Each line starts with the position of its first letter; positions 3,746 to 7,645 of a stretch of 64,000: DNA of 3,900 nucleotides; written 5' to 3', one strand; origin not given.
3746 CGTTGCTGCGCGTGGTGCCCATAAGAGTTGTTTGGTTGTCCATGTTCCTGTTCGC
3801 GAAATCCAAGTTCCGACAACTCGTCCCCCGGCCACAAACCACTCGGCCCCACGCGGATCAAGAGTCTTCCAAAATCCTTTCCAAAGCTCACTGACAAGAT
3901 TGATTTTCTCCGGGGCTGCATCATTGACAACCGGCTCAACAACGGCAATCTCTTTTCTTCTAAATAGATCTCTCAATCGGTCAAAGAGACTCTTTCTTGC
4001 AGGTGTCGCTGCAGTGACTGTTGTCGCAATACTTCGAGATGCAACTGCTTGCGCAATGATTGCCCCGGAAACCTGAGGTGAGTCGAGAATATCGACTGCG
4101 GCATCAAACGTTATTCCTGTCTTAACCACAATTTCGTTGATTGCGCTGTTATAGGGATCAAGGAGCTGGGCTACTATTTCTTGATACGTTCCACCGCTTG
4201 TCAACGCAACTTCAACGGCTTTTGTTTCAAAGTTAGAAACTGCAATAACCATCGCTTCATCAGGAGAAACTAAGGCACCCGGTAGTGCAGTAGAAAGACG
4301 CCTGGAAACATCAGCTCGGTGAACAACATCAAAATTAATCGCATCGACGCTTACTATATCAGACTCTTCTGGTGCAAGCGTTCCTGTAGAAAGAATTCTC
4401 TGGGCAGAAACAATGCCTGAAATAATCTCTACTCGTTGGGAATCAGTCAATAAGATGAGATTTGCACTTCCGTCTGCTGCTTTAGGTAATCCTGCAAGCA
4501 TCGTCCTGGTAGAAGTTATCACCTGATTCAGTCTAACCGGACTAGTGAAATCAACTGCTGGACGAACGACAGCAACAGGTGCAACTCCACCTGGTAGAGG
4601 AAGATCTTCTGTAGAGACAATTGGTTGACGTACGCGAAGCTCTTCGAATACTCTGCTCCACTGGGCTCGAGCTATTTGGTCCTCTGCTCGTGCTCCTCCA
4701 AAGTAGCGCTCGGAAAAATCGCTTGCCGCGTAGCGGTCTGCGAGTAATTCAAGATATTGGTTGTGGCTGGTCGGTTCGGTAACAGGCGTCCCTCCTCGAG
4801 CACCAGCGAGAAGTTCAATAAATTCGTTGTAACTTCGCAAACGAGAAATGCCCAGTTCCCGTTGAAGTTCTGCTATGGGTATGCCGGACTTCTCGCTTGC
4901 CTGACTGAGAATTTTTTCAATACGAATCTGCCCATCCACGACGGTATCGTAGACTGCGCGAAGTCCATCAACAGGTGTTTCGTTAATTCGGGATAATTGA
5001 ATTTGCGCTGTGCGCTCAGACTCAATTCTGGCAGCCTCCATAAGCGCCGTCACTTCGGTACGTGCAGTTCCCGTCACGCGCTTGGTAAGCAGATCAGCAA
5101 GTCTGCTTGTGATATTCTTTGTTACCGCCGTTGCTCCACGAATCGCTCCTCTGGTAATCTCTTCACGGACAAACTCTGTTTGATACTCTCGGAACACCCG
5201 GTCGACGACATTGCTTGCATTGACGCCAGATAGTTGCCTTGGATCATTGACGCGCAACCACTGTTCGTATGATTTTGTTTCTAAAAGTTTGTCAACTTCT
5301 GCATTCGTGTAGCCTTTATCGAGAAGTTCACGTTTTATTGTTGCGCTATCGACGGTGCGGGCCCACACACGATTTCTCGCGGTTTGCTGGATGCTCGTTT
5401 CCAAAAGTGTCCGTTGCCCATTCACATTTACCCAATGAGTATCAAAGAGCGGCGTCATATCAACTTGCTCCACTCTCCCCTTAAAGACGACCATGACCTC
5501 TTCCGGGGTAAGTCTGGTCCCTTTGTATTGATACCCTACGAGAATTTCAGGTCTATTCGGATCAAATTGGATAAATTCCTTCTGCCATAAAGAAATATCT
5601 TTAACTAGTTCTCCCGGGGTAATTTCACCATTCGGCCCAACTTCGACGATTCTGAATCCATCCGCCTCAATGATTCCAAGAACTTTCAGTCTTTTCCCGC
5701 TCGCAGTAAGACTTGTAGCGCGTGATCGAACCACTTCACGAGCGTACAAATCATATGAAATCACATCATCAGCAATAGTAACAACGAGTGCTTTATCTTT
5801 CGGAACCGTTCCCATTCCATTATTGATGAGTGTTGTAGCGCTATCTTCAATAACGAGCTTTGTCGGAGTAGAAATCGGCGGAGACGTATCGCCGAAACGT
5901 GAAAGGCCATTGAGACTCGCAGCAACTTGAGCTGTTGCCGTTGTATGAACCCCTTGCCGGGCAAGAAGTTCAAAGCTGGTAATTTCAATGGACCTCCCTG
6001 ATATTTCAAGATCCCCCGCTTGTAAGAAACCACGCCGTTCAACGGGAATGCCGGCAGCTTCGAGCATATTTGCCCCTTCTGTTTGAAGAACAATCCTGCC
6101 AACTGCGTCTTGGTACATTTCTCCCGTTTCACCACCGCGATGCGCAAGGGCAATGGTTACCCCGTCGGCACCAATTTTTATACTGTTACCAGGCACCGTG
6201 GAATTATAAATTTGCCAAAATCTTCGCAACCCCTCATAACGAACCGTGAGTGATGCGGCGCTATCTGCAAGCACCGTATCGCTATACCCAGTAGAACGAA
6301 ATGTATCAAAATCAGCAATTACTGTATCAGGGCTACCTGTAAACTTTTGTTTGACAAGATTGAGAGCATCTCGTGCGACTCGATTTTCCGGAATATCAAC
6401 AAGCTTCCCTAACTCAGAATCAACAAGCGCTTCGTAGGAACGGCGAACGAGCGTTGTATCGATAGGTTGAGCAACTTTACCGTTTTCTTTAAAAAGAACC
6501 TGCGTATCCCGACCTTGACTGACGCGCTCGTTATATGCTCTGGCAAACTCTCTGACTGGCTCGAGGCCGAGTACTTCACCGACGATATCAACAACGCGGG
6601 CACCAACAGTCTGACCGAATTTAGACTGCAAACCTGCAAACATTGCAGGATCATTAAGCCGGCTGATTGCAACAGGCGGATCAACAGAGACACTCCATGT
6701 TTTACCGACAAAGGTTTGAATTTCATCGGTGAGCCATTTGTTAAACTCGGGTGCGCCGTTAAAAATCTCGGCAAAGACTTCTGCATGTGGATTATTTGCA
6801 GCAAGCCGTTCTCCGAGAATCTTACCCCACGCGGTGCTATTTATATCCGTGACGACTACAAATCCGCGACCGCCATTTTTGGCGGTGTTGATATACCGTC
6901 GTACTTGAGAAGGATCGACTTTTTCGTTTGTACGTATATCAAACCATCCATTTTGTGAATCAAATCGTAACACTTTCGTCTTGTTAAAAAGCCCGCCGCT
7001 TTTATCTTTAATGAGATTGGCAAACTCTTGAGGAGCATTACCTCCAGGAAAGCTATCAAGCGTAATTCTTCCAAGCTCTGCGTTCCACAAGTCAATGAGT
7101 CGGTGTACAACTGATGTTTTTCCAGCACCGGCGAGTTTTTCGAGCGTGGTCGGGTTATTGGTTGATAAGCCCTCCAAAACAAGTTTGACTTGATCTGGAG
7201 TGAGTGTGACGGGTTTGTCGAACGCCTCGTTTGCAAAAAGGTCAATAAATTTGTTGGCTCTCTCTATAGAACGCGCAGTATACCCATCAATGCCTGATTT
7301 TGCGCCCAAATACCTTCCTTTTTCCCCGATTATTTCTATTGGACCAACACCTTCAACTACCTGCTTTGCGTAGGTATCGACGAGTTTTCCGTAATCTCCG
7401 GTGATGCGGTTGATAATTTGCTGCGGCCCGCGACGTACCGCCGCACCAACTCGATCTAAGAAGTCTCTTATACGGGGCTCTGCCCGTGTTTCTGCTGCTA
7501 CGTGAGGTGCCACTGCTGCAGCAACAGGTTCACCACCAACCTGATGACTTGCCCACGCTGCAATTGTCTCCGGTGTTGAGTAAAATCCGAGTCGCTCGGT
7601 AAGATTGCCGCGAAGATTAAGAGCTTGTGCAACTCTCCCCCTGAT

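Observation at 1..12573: A single uninterrupted giant ORF of more than 4,190 codons occupies the first 12.5 kb and is absent from the supplied ORF track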

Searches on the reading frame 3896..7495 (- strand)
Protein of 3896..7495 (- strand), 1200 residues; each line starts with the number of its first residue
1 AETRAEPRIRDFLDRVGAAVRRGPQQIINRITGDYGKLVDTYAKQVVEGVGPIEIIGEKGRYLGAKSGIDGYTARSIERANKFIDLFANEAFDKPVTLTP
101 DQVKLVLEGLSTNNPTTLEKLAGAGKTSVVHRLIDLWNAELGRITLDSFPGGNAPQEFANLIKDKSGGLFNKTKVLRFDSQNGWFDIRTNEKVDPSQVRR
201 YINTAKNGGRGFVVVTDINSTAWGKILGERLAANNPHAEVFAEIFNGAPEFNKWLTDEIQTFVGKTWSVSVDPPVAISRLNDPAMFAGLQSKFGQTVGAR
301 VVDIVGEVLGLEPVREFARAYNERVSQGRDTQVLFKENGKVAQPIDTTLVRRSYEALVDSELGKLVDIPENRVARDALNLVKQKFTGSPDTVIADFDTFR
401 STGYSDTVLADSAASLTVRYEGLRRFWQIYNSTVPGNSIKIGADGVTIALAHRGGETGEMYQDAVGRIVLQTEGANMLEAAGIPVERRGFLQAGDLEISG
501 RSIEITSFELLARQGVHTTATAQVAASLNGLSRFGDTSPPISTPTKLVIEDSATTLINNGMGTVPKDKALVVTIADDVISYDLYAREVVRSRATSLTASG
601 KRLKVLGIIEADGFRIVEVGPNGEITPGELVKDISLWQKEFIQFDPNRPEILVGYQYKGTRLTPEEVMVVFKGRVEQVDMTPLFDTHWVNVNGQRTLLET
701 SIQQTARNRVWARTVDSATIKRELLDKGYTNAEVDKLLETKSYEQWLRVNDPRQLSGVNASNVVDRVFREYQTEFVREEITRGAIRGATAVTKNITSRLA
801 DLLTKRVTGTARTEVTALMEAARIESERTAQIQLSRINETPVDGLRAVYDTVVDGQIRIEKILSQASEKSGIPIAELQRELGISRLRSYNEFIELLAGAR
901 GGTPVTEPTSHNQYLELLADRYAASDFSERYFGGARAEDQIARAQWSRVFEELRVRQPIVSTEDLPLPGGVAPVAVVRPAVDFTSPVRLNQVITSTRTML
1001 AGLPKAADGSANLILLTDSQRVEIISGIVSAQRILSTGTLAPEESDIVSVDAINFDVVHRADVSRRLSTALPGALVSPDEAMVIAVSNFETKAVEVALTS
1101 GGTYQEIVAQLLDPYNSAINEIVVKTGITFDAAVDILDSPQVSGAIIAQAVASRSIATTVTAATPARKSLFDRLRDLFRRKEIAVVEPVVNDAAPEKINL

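Call 40: search_protein_representatives(protein=window:3896-7495:-)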
Query: 1200 residues. Proteins with E-value up to 0.001 (for the whole library): 6; up to 1e-10: 6; up to 1e-30: 1. The best 6 are listed.
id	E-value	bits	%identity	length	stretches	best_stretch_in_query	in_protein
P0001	1.6e-41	158.9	45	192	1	59-246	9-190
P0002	3.6e-27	111.3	29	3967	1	67-857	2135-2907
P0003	2.9e-22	95.1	28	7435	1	74-845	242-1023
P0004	4.2e-21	91.2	28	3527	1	38-857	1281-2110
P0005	5.4e-18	80.9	25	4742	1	69-856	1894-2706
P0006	1.2e-12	63.3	27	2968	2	80-438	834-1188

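Call 53: list_cluster_members(proteins=[P0001, P0002, P0003, P0004, P0005, P0006])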
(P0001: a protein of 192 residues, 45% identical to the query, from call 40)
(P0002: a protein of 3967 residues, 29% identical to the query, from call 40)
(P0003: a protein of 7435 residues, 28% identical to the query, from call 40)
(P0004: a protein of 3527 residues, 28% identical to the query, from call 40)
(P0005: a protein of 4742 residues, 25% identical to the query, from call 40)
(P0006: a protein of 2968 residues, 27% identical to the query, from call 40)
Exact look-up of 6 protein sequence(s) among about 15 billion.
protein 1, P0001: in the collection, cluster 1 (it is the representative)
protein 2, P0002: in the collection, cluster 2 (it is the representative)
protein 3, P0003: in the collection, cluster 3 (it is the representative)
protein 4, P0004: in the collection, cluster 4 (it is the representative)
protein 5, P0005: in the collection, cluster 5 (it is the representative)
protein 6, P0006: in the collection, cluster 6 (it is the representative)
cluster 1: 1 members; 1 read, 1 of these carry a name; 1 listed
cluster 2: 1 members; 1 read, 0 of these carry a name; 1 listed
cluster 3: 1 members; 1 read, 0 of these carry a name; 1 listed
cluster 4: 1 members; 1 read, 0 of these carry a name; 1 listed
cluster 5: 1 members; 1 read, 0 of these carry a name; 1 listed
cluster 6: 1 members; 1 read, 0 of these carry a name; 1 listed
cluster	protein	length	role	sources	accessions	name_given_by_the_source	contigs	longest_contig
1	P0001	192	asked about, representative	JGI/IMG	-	hypothetical protein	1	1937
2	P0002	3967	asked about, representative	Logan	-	-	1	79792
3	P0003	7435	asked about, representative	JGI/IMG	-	-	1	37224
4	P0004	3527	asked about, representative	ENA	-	-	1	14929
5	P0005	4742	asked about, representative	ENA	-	-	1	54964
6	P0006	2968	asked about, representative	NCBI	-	-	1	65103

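Call 54: search_protein_families(library=pfam, proteins=[P0002, P0006], max_evalue=0.001)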
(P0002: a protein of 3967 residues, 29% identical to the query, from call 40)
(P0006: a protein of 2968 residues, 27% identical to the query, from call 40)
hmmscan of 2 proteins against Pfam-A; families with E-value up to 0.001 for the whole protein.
P0002 (3967 aa): 5 families
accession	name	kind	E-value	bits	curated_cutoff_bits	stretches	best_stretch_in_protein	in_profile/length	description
PF13489.12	Methyltransf_23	-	3.4e-11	43.6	27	1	3661-3783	20-137/164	Methyltransferase domain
PF08241.18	Methyltransf_11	-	1.3e-09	39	21.2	1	3668-3762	1-95/95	Methyltransferase domain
PF13847.12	Methyltransf_31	-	1.7e-08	34.7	27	1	3664-3766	4-113/145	Methyltransferase domain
PF13649.12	Methyltransf_25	-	1.1e-06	29.7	27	1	3667-3758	1-97/97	Methyltransferase domain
PF08242.18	Methyltransf_12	-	2.9e-05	25.2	30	1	3668-3760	1-98/98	Methyltransferase domain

P0006 (2968 aa): 1 family
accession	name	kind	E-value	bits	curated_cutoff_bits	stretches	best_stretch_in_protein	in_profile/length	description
PF00498.31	FHA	-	6.7e-12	46.1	20.7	1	2225-2279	13-67/67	FHA domain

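Call 57: search_protein_families(library=pfam, proteins=[P0004, P0005], max_evalue=0.001)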
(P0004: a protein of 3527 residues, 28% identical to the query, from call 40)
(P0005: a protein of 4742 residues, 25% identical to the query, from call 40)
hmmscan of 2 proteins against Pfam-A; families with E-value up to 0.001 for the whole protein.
P0004 (3527 aa): 1 family
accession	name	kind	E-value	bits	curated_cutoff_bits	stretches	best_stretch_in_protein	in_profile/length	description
PF00149.33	Metallophos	-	7.2e-05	23.7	21.5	1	2463-2628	2-123/191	Calcineurin-like phosphoesterase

P0005 (4742 aa): 3 families
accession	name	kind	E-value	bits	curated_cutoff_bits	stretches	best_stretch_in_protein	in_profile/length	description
PF02557.22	VanY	-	1e-13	51.7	25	1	3964-4050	20-116/132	D-alanyl-D-alanine carboxypeptidase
PF13672.11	PP2C_2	-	1.6e-11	44.6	24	1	3219-3379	24-182/209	Protein phosphatase 2C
PF00481.26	PP2C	-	1.2e-05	25.6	20.3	1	3216-3328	31-139/255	Protein phosphatase 2C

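Call 87: search_protein_families(library=pfam, proteins=[P0002, P0006], max_evalue=1)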
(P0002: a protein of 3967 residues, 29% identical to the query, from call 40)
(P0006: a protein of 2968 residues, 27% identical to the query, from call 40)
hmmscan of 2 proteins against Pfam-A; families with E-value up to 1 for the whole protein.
P0002 (3967 aa): 12 families
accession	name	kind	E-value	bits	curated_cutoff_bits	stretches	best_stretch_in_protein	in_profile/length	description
PF13489.12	Methyltransf_23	-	3.4e-11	43.6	27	1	3661-3783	20-137/164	Methyltransferase domain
PF08241.18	Methyltransf_11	-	1.3e-09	39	21.2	1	3668-3762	1-95/95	Methyltransferase domain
PF13847.12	Methyltransf_31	-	1.7e-08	34.7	27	1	3664-3766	4-113/145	Methyltransferase domain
PF13649.12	Methyltransf_25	-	1.1e-06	29.7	27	1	3667-3758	1-97/97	Methyltransferase domain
PF08242.18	Methyltransf_12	-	2.9e-05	25.2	30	1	3668-3760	1-98/98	Methyltransferase domain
PF02353.26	CMAS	-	0.0028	17.4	27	1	3655-3762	54-164/273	Mycolic acid cyclopropane synthetase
PF12340.13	DUF3638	-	0.04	13.7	31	1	2173-2197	40-64/225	Protein of unknown function (DUF3638)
PF08003.17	Methyltransf_9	-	0.042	13.3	23.8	1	3665-3770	117-225/315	Protein of unknown function (DUF1698)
PF07021.18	MetW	-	0.044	13.9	21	1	3654-3752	6-100/193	Methionine biosynthesis protein MetW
PF24675.1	NpmA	-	0.11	12.2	60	1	3662-3692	22-52/214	16S rRNA (adenine(1408)-N(1))-methyltransferase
PF02743.24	dCache_1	-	0.13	12.2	45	0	1985-2010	160-196/240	Cache domain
PF03698.18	UPF0180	-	0.2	12.3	25.4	0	3770-3792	5-27/77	Uncharacterised protein family (UPF0180)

P0006 (2968 aa): 3 families
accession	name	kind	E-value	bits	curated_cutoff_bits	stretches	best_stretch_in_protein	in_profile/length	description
PF00498.31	FHA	-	6.7e-12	46.1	20.7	1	2225-2279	13-67/67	FHA domain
PF12340.13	DUF3638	-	0.021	14.6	31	1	841-883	15-64/225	Protein of unknown function (DUF3638)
PF13851.11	GAS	-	0.57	10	32.3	0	2119-2199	42-124/200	Growth-arrest specific micro-tubule binding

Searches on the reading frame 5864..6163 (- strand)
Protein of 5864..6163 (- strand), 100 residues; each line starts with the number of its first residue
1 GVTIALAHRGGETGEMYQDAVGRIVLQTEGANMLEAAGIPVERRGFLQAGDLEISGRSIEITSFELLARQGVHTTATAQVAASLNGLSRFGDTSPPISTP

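Call 49: find_homologous_proteins(query=A2, max_evalue=0.001)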
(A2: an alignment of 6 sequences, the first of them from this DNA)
Query A2 (6 sequences): 2598 candidates shared short words with the query, none scored E <= 0.001.
